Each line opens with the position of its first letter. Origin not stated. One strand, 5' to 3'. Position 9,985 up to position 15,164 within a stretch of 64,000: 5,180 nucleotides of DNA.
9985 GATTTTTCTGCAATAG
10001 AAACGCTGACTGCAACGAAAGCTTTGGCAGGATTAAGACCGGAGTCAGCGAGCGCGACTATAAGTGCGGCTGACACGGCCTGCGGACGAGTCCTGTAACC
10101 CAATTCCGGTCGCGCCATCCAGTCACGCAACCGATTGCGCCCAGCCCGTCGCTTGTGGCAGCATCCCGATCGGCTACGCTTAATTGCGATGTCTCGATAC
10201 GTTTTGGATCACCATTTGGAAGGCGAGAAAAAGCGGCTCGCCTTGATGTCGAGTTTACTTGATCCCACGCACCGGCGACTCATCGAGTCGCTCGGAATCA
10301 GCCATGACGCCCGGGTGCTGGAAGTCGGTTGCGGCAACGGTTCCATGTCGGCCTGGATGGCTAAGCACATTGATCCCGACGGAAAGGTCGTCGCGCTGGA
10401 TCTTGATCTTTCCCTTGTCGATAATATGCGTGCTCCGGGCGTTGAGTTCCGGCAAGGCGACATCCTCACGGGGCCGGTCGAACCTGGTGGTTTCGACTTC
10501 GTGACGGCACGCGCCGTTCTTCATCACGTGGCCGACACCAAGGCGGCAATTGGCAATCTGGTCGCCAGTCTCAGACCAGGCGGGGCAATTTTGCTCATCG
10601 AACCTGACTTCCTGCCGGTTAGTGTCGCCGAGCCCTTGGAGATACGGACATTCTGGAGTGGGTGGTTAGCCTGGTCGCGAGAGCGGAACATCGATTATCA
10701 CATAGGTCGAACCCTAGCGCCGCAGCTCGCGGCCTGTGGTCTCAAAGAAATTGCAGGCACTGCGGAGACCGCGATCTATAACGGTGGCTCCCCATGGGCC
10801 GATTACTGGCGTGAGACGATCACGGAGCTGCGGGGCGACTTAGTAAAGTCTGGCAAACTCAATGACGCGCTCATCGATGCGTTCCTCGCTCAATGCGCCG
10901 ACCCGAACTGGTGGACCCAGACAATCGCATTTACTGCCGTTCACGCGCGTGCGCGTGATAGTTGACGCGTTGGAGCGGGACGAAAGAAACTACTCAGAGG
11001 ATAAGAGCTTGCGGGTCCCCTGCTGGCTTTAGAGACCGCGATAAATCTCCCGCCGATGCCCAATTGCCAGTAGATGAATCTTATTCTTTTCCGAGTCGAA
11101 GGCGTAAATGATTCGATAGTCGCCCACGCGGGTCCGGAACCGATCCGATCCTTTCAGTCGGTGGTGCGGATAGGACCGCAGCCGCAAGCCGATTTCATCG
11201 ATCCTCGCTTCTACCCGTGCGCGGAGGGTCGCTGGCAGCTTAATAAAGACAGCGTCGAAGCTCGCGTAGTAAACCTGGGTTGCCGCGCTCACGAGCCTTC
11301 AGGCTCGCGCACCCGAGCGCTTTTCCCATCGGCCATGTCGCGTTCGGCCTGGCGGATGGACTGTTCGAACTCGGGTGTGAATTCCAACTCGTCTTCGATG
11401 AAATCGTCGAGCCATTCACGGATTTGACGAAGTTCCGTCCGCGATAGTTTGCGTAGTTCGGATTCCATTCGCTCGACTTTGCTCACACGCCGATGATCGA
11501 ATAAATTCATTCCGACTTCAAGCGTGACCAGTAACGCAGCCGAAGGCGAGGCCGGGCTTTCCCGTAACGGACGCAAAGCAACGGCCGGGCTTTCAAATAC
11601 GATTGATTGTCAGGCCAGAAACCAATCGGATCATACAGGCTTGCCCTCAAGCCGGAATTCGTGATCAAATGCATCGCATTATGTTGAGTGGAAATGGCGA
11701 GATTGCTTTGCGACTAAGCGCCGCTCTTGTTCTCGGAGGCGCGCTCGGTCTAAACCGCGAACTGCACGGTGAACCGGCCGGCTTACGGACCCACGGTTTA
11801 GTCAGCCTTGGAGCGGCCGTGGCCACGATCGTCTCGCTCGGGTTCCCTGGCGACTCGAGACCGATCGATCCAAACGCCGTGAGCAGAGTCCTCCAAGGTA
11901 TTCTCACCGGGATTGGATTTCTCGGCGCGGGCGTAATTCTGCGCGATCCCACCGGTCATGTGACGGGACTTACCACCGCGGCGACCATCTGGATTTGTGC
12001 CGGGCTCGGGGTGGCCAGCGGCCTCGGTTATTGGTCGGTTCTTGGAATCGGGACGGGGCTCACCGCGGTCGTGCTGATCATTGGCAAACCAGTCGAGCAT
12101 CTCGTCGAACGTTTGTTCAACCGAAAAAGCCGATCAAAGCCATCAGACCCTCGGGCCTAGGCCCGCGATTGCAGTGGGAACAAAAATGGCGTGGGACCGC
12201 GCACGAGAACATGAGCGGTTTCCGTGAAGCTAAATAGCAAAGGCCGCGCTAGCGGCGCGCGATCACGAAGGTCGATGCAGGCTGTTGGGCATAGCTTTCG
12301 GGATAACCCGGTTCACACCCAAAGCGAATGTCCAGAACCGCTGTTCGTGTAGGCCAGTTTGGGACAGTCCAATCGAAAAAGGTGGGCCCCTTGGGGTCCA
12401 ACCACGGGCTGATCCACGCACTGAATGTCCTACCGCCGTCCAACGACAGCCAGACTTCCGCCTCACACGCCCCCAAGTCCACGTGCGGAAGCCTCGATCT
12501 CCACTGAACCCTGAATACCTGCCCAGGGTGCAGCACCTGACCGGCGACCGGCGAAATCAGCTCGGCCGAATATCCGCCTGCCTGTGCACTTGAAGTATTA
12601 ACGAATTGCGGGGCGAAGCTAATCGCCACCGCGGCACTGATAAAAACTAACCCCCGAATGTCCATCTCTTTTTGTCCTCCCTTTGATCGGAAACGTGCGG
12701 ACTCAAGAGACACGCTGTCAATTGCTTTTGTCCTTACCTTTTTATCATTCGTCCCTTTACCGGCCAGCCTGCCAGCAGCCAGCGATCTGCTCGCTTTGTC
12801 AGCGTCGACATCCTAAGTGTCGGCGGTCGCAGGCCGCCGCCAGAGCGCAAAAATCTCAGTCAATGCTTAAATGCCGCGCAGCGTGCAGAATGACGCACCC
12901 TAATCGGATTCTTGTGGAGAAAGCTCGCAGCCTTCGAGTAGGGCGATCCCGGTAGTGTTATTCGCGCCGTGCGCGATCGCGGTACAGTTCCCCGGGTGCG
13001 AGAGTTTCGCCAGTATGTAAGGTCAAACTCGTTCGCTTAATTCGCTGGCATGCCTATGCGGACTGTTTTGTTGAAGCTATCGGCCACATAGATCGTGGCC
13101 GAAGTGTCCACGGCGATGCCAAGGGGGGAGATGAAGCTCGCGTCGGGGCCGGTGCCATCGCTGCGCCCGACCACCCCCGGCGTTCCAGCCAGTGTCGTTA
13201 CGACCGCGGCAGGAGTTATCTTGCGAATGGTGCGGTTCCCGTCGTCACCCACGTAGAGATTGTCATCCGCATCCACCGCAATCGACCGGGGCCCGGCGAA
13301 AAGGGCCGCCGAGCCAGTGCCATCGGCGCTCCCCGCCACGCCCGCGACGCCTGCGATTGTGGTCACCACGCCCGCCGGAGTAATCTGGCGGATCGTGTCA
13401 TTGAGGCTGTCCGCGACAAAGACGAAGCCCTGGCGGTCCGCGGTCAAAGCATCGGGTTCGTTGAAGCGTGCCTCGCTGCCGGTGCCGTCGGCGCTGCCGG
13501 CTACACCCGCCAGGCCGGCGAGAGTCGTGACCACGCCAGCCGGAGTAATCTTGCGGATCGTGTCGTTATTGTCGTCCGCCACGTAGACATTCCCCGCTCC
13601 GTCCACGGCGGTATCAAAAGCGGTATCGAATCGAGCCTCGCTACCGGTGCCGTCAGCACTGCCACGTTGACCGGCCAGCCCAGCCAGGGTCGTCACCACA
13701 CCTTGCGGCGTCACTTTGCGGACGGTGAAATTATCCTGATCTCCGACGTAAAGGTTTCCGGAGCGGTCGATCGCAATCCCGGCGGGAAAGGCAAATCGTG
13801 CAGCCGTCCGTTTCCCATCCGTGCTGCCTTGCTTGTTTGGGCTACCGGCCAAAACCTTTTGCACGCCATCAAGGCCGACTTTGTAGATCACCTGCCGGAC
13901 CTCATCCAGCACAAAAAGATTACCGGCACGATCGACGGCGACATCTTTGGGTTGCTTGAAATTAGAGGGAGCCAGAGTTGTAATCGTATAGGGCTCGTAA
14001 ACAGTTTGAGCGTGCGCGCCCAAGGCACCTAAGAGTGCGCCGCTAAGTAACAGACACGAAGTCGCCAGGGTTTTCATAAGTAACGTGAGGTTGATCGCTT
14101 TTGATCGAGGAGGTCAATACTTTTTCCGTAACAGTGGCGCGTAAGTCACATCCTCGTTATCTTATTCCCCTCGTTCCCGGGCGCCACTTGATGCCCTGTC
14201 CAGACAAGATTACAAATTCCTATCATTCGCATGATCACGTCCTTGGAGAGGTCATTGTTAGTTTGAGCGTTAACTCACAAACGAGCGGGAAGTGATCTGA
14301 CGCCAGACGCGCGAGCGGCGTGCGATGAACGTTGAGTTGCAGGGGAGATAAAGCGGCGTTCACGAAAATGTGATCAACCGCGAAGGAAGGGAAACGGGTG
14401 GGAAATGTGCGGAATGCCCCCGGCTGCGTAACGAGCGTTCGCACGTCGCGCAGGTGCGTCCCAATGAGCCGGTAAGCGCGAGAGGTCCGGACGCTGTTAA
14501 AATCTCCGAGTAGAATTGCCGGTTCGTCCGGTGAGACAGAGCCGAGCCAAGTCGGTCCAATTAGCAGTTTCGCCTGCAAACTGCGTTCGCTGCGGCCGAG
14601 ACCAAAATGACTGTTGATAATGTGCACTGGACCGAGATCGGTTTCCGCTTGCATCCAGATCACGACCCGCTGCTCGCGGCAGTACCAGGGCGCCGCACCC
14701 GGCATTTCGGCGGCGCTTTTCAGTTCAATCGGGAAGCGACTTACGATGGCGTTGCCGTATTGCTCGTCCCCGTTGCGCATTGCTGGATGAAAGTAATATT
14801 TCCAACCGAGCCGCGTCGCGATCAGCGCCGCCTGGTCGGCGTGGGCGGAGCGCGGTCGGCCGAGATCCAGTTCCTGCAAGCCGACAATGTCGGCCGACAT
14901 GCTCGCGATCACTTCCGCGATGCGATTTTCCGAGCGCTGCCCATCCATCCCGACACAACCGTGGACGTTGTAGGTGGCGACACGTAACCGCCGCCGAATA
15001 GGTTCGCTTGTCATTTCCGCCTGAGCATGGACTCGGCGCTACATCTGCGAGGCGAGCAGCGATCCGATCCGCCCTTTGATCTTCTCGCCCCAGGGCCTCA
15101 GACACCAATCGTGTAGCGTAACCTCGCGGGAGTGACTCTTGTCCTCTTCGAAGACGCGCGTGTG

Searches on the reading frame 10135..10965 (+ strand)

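Call 16: search_protein_families(library=pfam, proteins=[window:10135-10965:+], max_evalue=0.001)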
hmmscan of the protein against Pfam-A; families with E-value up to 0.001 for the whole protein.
window:10135-10965:+ (276 aa): 12 families
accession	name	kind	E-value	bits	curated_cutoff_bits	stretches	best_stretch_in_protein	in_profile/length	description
PF08241.18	Methyltransf_11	-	1.8e-16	61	21.2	1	62-153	1-94/95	Methyltransferase domain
PF13649.12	Methyltransf_25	-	2.7e-16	60.5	27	1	61-150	1-97/97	Methyltransferase domain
PF13489.12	Methyltransf_23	-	3.5e-16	59.8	27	1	53-204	16-160/164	Methyltransferase domain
PF13847.12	Methyltransf_31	-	3.6e-15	56.4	27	1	56-158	2-113/145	Methyltransferase domain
PF08242.18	Methyltransf_12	-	1.1e-13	52.2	30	1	62-151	1-97/98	Methyltransferase domain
PF01209.24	Ubie_methyltran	-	3.7e-07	30.2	20.1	1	54-156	44-153/233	ubiE/COQ5 methyltransferase family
PF01135.25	PCMT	-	3.2e-06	27.5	20.3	1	46-97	62-113/210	Protein-L-isoaspartate(D-aspartate) O-methyltransferase (PCMT)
PF05175.20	MTS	-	7.6e-06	26.1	23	1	42-162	16-146/170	Methyltransferase small domain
PF01728.25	FtsJ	-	1.1e-05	25.9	24.1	1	51-117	14-82/181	FtsJ-like methyltransferase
PF00891.24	Methyltransf_2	-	0.0001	22.1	22.3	1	38-156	43-166/210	O-methyltransferase domain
PF07021.18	MetW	-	0.00019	21.6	21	1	55-130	11-86/193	Methionine biosynthesis protein MetW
PF08704.16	GCD14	-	0.00057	20.1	26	1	50-97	33-80/247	tRNA methyltransferase complex GCD14 subunit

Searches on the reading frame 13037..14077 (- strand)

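Call 16: search_protein_families(library=pfam, proteins=[window:13037-14077:-], max_evalue=0.001)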
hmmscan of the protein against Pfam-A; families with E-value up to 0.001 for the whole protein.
window:13037-14077:- (346 aa): 10 families
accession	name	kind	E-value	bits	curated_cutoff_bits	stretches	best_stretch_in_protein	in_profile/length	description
PF25021.1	TEN_NHL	-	1.1e-23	84.3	27.1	1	87-138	133-182/357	Teneurin NHL domain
PF01436.27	NHL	-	1.1e-23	82.4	20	1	95-121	1-27/28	NHL repeat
PF06739.17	SBBP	-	5.2e-14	52.3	20.5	0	97-112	14-29/38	Beta-propeller repeat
PF05787.19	PhoX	-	1.2e-08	35.1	24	0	46-152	378-488/515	Alkaline phosphatase PhoX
PF08450.18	SGL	-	3.8e-07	30.4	26.3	0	58-130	152-218/246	SMP-30/Gluconolactonase/LRE-like region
PF20067.5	SSL_N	-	4.2e-06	27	18.9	0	262-279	22-39/46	Strictosidine synthase-like, N-terminal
PF07494.17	Reg_prop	-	0.00029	21.1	20.4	0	264-279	8-23/24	Two component regulator propeller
PF22701.2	Mala_s_1-like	-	0.00059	20.1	27.5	0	260-296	87-124/195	Mal s 1 allergenic protein-like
PF24684.1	Vgb_lyase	-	0.0009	18.6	50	0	88-130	173-215/290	Virginiamycin B lyase family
PF01731.26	Arylesterase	-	0.00095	19.8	21.3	0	314-339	52-78/86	Arylesterase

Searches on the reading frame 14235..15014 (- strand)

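Call 16: search_protein_families(library=pfam, proteins=[window:14235-15014:-], max_evalue=0.001)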
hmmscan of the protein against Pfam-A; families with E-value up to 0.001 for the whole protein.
window:14235-15014:- (259 aa): 2 families
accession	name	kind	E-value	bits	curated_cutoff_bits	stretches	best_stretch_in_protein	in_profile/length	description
PF03372.29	Exo_endo_phos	-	1.7e-25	90.4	24.5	1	13-241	1-225/225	Endonuclease/Exonuclease/phosphatase family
PF23226.1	Exo_endo_phos_PGAP2IP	-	5.2e-11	42.7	27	1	10-182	4-168/239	PGAP2IP, C-terminal nuclease-like domain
